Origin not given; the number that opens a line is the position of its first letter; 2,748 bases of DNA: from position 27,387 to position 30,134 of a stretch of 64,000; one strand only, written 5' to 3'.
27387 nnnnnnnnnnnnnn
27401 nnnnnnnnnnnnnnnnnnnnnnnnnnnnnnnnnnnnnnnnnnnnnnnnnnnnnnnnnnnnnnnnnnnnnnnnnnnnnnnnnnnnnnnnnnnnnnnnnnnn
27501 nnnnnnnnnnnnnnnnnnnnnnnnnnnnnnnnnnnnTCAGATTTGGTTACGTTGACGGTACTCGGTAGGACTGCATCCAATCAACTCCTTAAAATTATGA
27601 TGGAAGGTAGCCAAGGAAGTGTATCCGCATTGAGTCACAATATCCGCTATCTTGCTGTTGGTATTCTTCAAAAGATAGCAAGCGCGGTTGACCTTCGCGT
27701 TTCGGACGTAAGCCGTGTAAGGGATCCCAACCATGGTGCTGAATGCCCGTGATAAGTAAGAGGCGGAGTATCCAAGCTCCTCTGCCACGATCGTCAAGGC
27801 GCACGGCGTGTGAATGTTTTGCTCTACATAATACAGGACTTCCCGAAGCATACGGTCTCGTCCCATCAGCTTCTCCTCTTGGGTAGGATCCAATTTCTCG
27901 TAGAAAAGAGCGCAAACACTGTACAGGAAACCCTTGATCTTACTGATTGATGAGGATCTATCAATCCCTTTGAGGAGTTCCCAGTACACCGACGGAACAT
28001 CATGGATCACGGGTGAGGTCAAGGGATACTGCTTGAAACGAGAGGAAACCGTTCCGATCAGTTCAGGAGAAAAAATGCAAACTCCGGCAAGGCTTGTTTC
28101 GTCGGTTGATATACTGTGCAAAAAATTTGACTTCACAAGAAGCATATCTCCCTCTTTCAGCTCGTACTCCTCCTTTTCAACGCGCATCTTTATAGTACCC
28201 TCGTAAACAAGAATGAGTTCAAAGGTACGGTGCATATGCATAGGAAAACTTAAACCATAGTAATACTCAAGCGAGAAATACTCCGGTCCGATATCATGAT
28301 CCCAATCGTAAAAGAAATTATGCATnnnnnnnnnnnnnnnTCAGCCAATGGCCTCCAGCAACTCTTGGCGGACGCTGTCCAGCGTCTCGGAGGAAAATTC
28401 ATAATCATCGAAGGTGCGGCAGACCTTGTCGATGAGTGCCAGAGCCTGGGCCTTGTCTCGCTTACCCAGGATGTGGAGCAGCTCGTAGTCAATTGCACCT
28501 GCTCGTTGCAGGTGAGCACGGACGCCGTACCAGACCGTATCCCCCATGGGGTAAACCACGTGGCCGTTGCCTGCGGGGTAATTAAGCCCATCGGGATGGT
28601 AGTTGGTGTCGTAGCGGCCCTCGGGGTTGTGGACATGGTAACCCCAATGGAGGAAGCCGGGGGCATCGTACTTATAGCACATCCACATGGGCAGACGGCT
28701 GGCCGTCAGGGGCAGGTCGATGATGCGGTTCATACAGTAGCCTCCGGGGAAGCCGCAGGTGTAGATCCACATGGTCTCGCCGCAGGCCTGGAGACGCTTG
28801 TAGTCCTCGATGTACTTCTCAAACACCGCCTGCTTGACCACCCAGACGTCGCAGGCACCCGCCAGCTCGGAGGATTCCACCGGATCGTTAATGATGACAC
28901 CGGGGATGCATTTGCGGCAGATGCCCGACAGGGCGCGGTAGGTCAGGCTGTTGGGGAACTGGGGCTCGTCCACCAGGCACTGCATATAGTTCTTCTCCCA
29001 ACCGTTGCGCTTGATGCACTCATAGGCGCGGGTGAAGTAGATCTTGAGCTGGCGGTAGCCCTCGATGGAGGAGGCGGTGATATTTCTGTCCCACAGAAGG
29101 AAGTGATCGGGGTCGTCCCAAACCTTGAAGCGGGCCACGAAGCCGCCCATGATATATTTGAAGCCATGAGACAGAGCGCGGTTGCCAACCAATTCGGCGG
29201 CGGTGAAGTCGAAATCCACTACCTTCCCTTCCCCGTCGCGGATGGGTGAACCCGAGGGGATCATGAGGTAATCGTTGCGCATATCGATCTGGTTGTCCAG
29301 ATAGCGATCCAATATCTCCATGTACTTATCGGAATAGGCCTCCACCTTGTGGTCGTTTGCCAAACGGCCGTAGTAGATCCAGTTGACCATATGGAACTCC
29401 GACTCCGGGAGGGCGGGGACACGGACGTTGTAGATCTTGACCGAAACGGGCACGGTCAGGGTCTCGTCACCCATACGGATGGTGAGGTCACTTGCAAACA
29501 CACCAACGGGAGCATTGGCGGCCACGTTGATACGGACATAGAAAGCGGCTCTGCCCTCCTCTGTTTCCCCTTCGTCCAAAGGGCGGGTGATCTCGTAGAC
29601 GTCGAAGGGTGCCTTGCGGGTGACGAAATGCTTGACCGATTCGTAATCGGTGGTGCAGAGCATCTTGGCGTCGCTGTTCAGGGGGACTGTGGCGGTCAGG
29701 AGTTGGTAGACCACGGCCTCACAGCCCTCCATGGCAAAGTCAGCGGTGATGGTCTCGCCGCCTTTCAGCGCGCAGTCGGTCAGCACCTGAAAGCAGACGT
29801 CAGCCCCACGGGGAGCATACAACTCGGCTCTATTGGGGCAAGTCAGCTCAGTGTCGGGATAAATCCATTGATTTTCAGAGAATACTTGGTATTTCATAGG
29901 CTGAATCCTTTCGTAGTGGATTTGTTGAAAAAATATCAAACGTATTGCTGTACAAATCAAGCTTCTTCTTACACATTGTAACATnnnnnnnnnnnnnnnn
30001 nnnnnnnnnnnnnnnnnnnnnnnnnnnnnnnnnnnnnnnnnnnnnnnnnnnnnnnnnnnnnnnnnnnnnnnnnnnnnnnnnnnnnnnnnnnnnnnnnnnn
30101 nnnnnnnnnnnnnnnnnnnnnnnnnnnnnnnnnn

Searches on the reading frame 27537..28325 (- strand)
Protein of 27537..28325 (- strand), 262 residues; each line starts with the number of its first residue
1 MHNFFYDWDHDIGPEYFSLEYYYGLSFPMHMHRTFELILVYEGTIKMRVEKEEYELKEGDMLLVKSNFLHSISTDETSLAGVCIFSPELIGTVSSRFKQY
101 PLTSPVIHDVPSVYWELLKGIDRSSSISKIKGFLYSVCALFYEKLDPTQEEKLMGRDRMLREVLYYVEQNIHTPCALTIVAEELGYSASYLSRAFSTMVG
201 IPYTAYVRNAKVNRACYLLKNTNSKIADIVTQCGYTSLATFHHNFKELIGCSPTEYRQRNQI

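Call 63: search_protein_families(library=pfam, proteins=[window:27537-28325:-], max_evalue=0.00001)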
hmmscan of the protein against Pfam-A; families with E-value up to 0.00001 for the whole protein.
window:27537-28325:- (262 aa): 4 families
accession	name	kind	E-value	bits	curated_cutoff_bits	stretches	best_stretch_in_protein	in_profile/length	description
PF12833.13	HTH_18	-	8.7e-21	74.4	33.6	1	181-259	2-80/80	Helix-turn-helix domain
PF00165.29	HTH_AraC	-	7.9e-19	67.8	26.6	2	219-258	1-42/42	Bacterial regulatory helix-turn-helix proteins, AraC family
PF02311.25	AraC_binding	-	5.9e-10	39.4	21.1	1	20-76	9-65/135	AraC-like ligand binding domain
PF07883.17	Cupin_2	-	1.3e-08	34.9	27.2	1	24-76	8-60/70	Cupin domain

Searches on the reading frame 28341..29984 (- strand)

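Call 63: search_protein_families(library=pfam, proteins=[window:28341-29984:-], max_evalue=0.00001)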
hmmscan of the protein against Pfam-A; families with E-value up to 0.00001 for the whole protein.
window:28341-29984:- (547 aa): 1 family
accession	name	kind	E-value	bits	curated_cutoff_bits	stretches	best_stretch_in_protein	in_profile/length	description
PF13320.12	GH123_cat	-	1.6e-25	90.6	23.1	1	202-506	1-324/324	Glycoside hydrolase 123, catalytic domain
